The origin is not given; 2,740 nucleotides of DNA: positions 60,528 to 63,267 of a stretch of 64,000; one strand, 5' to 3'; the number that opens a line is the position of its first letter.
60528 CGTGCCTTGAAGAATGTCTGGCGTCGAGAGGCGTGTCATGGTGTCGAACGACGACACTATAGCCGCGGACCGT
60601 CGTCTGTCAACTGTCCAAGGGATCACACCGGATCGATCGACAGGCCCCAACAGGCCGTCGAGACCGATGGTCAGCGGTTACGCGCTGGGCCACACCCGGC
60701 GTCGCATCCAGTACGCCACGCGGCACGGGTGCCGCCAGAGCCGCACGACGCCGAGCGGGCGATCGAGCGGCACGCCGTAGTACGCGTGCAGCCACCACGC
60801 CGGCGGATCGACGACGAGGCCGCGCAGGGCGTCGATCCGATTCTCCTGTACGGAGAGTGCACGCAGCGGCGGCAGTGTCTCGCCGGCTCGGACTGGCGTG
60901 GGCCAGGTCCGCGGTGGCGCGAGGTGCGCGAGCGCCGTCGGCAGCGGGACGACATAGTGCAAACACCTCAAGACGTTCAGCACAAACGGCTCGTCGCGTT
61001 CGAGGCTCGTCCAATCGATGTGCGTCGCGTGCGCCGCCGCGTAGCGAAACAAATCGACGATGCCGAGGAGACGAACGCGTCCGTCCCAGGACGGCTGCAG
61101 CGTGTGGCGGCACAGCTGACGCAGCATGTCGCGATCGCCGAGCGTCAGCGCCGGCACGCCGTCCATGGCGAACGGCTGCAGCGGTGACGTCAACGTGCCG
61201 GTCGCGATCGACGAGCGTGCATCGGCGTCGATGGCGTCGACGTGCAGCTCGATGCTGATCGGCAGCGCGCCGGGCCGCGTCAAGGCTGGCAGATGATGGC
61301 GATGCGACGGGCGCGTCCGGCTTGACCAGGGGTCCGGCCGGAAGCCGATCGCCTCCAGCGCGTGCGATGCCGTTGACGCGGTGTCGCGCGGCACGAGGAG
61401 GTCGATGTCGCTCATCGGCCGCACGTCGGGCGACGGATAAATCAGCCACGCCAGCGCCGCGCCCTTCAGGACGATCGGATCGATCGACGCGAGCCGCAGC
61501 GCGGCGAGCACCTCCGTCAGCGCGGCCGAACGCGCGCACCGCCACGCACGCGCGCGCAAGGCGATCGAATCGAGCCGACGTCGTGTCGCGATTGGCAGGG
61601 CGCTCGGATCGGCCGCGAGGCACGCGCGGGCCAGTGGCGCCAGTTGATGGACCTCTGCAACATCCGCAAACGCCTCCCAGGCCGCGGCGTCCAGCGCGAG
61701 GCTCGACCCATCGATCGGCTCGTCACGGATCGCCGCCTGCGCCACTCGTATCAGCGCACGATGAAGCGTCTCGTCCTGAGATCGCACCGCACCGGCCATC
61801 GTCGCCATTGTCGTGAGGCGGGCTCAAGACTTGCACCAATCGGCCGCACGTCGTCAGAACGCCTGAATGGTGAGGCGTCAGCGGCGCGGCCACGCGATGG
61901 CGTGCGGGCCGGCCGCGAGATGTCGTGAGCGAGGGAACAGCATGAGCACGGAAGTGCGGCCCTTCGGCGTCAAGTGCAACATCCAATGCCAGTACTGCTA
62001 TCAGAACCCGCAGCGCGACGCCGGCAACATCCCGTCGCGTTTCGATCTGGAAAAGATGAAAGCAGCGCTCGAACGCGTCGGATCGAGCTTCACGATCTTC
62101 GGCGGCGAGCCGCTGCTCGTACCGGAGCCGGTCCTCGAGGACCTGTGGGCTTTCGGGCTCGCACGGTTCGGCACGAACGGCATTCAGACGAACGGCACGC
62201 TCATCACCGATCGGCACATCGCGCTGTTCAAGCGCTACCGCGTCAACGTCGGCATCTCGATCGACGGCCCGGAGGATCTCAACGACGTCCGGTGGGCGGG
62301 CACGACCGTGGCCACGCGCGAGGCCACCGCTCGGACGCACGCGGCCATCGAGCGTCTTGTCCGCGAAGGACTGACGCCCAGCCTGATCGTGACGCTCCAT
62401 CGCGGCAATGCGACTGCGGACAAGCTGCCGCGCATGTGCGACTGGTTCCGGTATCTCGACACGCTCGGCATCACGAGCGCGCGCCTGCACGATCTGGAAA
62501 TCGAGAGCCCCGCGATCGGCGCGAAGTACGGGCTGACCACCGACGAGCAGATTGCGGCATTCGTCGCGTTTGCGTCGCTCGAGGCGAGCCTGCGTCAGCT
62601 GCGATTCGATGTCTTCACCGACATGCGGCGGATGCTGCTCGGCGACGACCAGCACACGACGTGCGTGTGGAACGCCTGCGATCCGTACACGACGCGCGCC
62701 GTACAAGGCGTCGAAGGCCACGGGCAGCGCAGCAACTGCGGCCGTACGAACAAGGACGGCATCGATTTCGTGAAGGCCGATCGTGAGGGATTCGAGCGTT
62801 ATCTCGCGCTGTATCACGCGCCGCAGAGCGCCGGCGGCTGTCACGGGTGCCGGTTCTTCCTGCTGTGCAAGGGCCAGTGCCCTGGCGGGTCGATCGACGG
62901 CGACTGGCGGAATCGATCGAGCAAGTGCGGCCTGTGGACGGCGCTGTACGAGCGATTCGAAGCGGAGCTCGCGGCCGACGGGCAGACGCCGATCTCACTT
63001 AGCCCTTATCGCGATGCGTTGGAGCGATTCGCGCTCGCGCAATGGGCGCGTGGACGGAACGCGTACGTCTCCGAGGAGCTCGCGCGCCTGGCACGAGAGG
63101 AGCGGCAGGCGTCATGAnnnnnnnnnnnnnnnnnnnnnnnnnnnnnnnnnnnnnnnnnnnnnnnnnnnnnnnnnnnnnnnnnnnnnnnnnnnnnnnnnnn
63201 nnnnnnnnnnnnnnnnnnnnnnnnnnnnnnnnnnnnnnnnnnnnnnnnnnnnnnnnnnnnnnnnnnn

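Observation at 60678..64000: Radical SAM/SPASM enzyme coupled to an unassignable Cys-motif protein, divergent from an NTP_transf_5-like gene, truncated by the window edge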

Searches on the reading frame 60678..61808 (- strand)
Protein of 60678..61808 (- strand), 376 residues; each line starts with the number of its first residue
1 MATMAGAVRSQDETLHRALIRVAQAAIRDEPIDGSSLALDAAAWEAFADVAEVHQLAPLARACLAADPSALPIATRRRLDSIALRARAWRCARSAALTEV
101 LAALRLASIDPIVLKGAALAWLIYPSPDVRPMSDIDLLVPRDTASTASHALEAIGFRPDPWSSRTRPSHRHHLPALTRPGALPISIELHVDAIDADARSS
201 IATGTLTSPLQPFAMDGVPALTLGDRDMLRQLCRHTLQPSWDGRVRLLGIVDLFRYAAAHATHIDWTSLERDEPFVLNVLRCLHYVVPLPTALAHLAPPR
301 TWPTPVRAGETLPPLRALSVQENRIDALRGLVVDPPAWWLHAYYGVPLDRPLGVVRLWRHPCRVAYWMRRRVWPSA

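Call 3: search_protein_families(library=pfam, proteins=[window:60678-61808:-], max_evalue=0.1)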
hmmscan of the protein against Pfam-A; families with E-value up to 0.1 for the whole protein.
window:60678-61808:- (376 aa): 1 family
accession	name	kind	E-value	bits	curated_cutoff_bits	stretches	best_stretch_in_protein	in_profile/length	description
PF14907.12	NTP_transf_5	-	1e-38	133.8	31.2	1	41-271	2-226/249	Uncharacterised nucleotidyltransferase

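Call 4: search_protein_families(library=ncbifam, proteins=[window:60678-61808:-], max_evalue=0.1)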
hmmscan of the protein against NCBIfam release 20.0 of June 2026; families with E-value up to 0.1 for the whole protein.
window:60678-61808:- (376 aa): 0 families

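Call 68: search_protein_families(library=padloc, proteins=[window:60678-61808:-], max_evalue=0.001)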
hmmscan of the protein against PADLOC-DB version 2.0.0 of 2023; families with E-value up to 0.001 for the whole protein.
window:60678-61808:- (376 aa): 0 families

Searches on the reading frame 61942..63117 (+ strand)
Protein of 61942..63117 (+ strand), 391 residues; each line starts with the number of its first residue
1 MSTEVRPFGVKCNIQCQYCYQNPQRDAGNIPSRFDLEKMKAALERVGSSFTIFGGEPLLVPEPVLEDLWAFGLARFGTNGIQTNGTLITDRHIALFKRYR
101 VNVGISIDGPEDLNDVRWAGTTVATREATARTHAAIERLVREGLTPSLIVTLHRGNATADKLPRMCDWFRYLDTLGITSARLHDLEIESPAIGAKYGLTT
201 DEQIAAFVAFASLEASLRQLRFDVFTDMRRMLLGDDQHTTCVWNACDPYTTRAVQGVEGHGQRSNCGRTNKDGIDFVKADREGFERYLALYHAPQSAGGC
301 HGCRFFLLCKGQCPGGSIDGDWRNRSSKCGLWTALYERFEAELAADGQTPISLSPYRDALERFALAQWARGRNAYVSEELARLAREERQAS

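Call 3: search_protein_families(library=pfam, proteins=[window:61942-63117:+], max_evalue=0.1)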
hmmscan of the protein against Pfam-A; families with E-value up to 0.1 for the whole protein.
window:61942-63117:+ (391 aa): 2 families
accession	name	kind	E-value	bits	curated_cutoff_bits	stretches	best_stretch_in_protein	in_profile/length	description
PF04055.27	Radical_SAM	-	6e-13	49.7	29.5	1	8-149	3-148/166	Radical SAM superfamily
PF13353.11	Fer4_12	-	0.00085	20.1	22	1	10-87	13-93/137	4Fe-4S single cluster domain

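Call 4: search_protein_families(library=ncbifam, proteins=[window:61942-63117:+], max_evalue=0.1)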
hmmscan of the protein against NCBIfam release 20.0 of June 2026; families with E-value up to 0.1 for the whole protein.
window:61942-63117:+ (391 aa): 57 families (the best 25 are shown)
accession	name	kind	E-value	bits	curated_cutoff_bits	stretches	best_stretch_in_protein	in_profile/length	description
NF041718.1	rSAM_phane_AMC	equivalog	1.4e-19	70.3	425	1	12-180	16-183/362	cyclophane-forming radical SAM peptide maturase AmcB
NF041298.1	rSAM_mat_DynA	equivalog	2.4e-18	66.3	450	1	11-158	10-165/356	dynobactin maturation radical SAM/SPASM protein DynA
TIGR03942.1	sulfatase_rSAM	equivalog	3e-18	66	349.45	1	5-156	4-165/363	anaerobic sulfatase maturase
NF041707.1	rSAM_YhhB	equivalog_domain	5.4e-16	58.5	445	1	11-142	11-155/369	cyclophane-forming radical SAM/SPASM peptide maturase YhhB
TIGR04261.1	rSAM_GlyRichRpt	subfamily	3.3e-15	56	310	1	12-170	7-174/363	cyclophane-forming radical SAM/SPASM peptide maturase GrrM/OscB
TIGR04163.1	rSAM_cobopep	equivalog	8.6e-14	51.1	375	1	11-170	73-236/428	peptide-modifying radical SAM enzyme CbpB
TIGR04496.1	rSAM_XyeB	equivalog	7.8e-13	47.9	450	1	11-159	13-179/385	cyclophane-forming radical SAM/SPASM peptide maturase XyeB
NF047865.1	rSAM_PapB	equivalog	2.8e-12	46.5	340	1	11-115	12-127/330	PapB family radical SAM/SPASM ranthipeptide maturase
TIGR03906.1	quino_hemo_SAM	equivalog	4.5e-12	45.4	453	1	9-119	101-223/467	quinohemoprotein amine dehydrogenase maturation protein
TIGR04083.1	rSAM_pep_methan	hypoth_equivalog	7.7e-12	44.8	300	1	11-151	9-148/376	TIGR04083 family peptide-modifying radical SAM enzyme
NF038283.1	viperin_w_prok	equivalog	4.8e-11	42.3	180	1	11-112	11-119/281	viperin family antiviral radical SAM protein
TIGR04084.1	rSAM_AF0577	subfamily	7e-11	41.7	225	1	11-116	6-108/347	TIGR04084 family radical SAM/SPASM domain-containing protein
NF010308.0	PRK13745.1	equivalog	7.5e-11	41.6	484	1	5-115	17-140/412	anaerobic sulfatase-maturation protein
TIGR04269.1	SAM_SPASM_FxsB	subfamily_domain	9.2e-10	38.1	370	1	11-142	11-157/363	FxsB family cyclophane-forming radical SAM/SPASM peptide maturase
TIGR04546.1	rSAM_ahbC_deAc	equivalog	1.1e-09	37.6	650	1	10-170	47-201/390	12,18-didecarboxysiroheme deacetylase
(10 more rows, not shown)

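Call 35: search_solved_structures(query=window:61942-63117:+, max_evalue=0.001)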
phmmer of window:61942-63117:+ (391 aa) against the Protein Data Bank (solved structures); distinct sequences matched with E-value up to 0.001: 3.
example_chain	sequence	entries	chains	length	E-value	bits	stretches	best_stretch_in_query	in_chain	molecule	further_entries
4k37_A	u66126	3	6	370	1.7e-08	37.2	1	3-116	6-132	Anaerobic sulfatase-maturating enzyme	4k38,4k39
4k36_A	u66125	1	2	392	1.9e-08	37.1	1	3-116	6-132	Anaerobic sulfatase-maturating enzyme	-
9gm3_A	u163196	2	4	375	1.1e-05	28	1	10-117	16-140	ChlB radical SAM domain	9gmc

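Call 64: search_dna_similar(query=window:61942-63117:+, collection=phages, mode=protein, max_evalue=0.00001, max_rows=20)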
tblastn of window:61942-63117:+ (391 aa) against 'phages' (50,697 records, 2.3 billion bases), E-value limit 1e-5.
Records with a match: 3; places in all: 3; records where one place covers at least 80% of the query: 3.
Best place of each record, by identity: <60% 3.
By first word of the organism name: Thermus 3.
By host as written in the record: Thermus thermophilus HB8 3.
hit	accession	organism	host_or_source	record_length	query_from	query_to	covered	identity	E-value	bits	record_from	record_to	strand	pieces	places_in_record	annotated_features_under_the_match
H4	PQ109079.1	Thermus phage Cumys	Thermus thermophilus HB8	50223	1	377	96%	54.6%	7e-119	385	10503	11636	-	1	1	rSAM protein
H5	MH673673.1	Thermus phage phiLo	Thermus thermophilus HB8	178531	1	376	96%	54.5%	5e-127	409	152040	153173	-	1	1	putative arylsulfatase regulator/Fe-S oxidoreductase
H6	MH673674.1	Thermus phage phiMa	Thermus thermophilus HB8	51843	1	377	96%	54.3%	2e-116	377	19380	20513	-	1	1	hypothetical protein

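Call 65: get_annotated_region(hit=H4, flank=3500)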
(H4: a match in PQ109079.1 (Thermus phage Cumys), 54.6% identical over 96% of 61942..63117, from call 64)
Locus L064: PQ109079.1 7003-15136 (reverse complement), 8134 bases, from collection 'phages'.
description: Thermus phage Cumys, complete genome.
organism: Thermus phage Cumys (NCBI taxid 3289876)
taxonomy: Viruses
host: Thermus thermophilus HB8; source: hot spring; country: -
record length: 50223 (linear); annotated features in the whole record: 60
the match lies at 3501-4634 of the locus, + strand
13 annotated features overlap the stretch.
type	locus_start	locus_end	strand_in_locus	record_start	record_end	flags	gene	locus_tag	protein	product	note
CDS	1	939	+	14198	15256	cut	-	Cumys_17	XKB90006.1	baseplate wedge subunit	-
CDS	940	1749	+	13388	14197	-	-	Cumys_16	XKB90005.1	baseplate protein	-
CDS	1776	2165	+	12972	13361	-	-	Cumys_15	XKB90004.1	tail collar fiber protein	-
CDS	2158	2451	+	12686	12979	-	-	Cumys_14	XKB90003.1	hypothetical protein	-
CDS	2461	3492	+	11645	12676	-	-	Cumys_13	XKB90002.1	hypothetical protein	-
CDS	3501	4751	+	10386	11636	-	-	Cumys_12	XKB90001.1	rSAM protein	-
CDS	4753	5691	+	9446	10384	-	-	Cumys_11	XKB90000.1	DUF483-domain protein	-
CDS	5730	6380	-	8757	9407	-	-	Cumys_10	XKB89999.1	hypothetical protein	-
CDS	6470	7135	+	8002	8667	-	-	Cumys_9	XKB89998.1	M23 family peptidase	-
CDS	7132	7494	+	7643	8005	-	-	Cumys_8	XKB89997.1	hypothetical protein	-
CDS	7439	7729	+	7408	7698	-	-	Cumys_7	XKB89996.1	hypothetical protein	-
CDS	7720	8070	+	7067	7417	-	-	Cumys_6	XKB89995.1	hemolysin-like protein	-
CDS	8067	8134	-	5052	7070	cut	-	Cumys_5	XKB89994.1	TerL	-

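Call 68: search_protein_families(library=padloc, proteins=[window:61942-63117:+], max_evalue=0.001)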
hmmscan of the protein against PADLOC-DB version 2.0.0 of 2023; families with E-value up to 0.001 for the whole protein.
window:61942-63117:+ (391 aa): 2 families
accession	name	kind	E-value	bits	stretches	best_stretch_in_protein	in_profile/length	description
PDLC02903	pVip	-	1.4e-12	45.7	1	11-117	9-110/257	Viperins not associated with kinases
PDLC02904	pVip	-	9.3e-09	33.2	1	11-110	12-110/262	Viperins associated with kinases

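Call 69: search_protein_families(library=phrogs, proteins=[window:61942-63117:+, L064:2461-3492:+], max_evalue=0.001)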
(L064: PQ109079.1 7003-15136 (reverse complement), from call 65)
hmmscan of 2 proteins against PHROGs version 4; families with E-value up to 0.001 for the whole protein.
window:61942-63117:+ (391 aa): 4 families
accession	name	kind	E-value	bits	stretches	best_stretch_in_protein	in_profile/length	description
phrog_1802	-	other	1.5e-24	87.8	1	11-347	53-406/556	radical SAM domain-containing protein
phrog_27668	-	unknown function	2.1e-11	44.7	1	11-118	15-126/335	-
phrog_13987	-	other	5.9e-05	23.5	1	11-103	24-117/274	radical SAM domain-containing protein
phrog_14086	-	other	0.00031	21.2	1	11-116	96-212/353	radical SAM domain-containing protein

L064:2461-3492:+ (343 aa): 0 families

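Call 71: get_annotated_region(hit=H5, flank=5000)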
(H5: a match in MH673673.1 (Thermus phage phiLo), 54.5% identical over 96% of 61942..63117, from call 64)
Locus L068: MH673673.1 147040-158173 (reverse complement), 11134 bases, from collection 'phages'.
description: Thermus phage phiLo, complete genome.
organism: Thermus phage phiLo (NCBI taxid 2301536)
taxonomy: Viruses; Duplodnaviria; Heunggongvirae; Uroviricota; Caudoviricetes
host: Thermus thermophilus HB8; source: hot spring water; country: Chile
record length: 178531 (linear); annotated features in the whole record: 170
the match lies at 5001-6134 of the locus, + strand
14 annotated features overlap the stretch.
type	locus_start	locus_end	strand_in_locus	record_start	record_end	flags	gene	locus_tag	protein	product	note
CDS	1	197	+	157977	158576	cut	-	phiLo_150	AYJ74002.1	hypothetical protein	-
CDS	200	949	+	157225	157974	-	-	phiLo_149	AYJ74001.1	hypothetical protein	-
CDS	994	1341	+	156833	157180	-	-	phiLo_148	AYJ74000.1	putative Cro/Cl family transcriptional regulator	-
CDS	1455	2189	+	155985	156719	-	-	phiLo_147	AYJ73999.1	hypothetical protein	-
CDS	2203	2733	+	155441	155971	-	-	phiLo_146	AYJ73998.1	hypothetical protein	-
CDS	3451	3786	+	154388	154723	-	-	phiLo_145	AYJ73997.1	hypothetical protein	-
CDS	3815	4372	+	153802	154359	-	-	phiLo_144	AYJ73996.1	putative transposase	putative transposase IS605 OrfB [Thermus phage T72]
CDS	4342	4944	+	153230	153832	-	-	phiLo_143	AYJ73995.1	putative transposase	putative transposase IS605 OrfB [Thermus phage T72]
CDS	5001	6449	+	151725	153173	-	-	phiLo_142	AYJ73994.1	putative arylsulfatase regulator/Fe-S oxidoreductase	-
CDS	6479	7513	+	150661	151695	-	-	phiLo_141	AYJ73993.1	putative methyltransferase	-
CDS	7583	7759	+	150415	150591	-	-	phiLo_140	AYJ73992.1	hypothetical protein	-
CDS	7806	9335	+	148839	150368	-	-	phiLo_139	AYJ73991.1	hypothetical protein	-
CDS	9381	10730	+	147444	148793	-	-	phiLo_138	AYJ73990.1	hypothetical protein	-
CDS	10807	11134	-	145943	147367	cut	-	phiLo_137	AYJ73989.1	hypothetical protein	-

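Call 87: search_protein_families(library=ncbifam, alignment_id=A4, max_evalue=0.00001)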
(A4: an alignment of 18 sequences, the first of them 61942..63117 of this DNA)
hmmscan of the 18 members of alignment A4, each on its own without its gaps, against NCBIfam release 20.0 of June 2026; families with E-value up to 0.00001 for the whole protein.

A. member 1, window:61942-63117:+ (391 aa): 36 families (the best 25 are shown)
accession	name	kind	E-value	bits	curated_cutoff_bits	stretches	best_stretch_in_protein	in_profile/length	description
NF041718.1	rSAM_phane_AMC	equivalog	1.4e-19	70.3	425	1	12-180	16-183/362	cyclophane-forming radical SAM peptide maturase AmcB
NF041298.1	rSAM_mat_DynA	equivalog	2.4e-18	66.3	450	1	11-158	10-165/356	dynobactin maturation radical SAM/SPASM protein DynA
TIGR03942.1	sulfatase_rSAM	equivalog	3e-18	66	349.45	1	5-156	4-165/363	anaerobic sulfatase maturase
NF041707.1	rSAM_YhhB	equivalog_domain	5.4e-16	58.5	445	1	11-142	11-155/369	cyclophane-forming radical SAM/SPASM peptide maturase YhhB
TIGR04261.1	rSAM_GlyRichRpt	subfamily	3.3e-15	56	310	1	12-170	7-174/363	cyclophane-forming radical SAM/SPASM peptide maturase GrrM/OscB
TIGR04163.1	rSAM_cobopep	equivalog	8.6e-14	51.1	375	1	11-170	73-236/428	peptide-modifying radical SAM enzyme CbpB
TIGR04496.1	rSAM_XyeB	equivalog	7.8e-13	47.9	450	1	11-159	13-179/385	cyclophane-forming radical SAM/SPASM peptide maturase XyeB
NF047865.1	rSAM_PapB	equivalog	2.8e-12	46.5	340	1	11-115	12-127/330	PapB family radical SAM/SPASM ranthipeptide maturase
TIGR03906.1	quino_hemo_SAM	equivalog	4.5e-12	45.4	453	1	9-119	101-223/467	quinohemoprotein amine dehydrogenase maturation protein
TIGR04083.1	rSAM_pep_methan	hypoth_equivalog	7.7e-12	44.8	300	1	11-151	9-148/376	TIGR04083 family peptide-modifying radical SAM enzyme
NF038283.1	viperin_w_prok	equivalog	4.8e-11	42.3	180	1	11-112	11-119/281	viperin family antiviral radical SAM protein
TIGR04084.1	rSAM_AF0577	subfamily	7e-11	41.7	225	1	11-116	6-108/347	TIGR04084 family radical SAM/SPASM domain-containing protein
NF010308.0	PRK13745.1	equivalog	7.5e-11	41.6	484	1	5-115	17-140/412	anaerobic sulfatase-maturation protein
TIGR04269.1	SAM_SPASM_FxsB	subfamily_domain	9.2e-10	38.1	370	1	11-142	11-157/363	FxsB family cyclophane-forming radical SAM/SPASM peptide maturase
TIGR04546.1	rSAM_ahbC_deAc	equivalog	1.1e-09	37.6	650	1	10-170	47-201/390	12,18-didecarboxysiroheme deacetylase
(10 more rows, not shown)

B. families by the number of members that match (of 18 scanned): 54 families (the first 25 are shown)
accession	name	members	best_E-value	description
NF041718.1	rSAM_phane_AMC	18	1.1e-23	cyclophane-forming radical SAM peptide maturase AmcB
NF041298.1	rSAM_mat_DynA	18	1.9e-23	dynobactin maturation radical SAM/SPASM protein DynA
TIGR03942.1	sulfatase_rSAM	18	1.1e-22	anaerobic sulfatase maturase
NF041707.1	rSAM_YhhB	18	4.6e-19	cyclophane-forming radical SAM/SPASM peptide maturase YhhB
NF010308.0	PRK13745.1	18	2.6e-18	anaerobic sulfatase-maturation protein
TIGR04163.1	rSAM_cobopep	18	6.9e-17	peptide-modifying radical SAM enzyme CbpB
NF041300.1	rSAM_mat_DarW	18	7.1e-17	radical SAM/SPASM peptide maturase DarW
TIGR04261.1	rSAM_GlyRichRpt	18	9.2e-17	cyclophane-forming radical SAM/SPASM peptide maturase GrrM/OscB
TIGR04083.1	rSAM_pep_methan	18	2.7e-16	TIGR04083 family peptide-modifying radical SAM enzyme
NF047865.1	rSAM_PapB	18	4.7e-15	PapB family radical SAM/SPASM ranthipeptide maturase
TIGR04496.1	rSAM_XyeB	18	7.6e-15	cyclophane-forming radical SAM/SPASM peptide maturase XyeB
NF010321.0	PRK13758.1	18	2.4e-14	anaerobic sulfatase-maturase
TIGR04546.1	rSAM_ahbC_deAc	18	3.5e-14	12,18-didecarboxysiroheme deacetylase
TIGR04054.1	rSAM_NirJ1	18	9.8e-13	putative heme d1 biosynthesis radical SAM protein NirJ1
TIGR04334.1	rSAM_Clo7bot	18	1.3e-12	radical SAM/SPASM domain Clo7bot peptide maturase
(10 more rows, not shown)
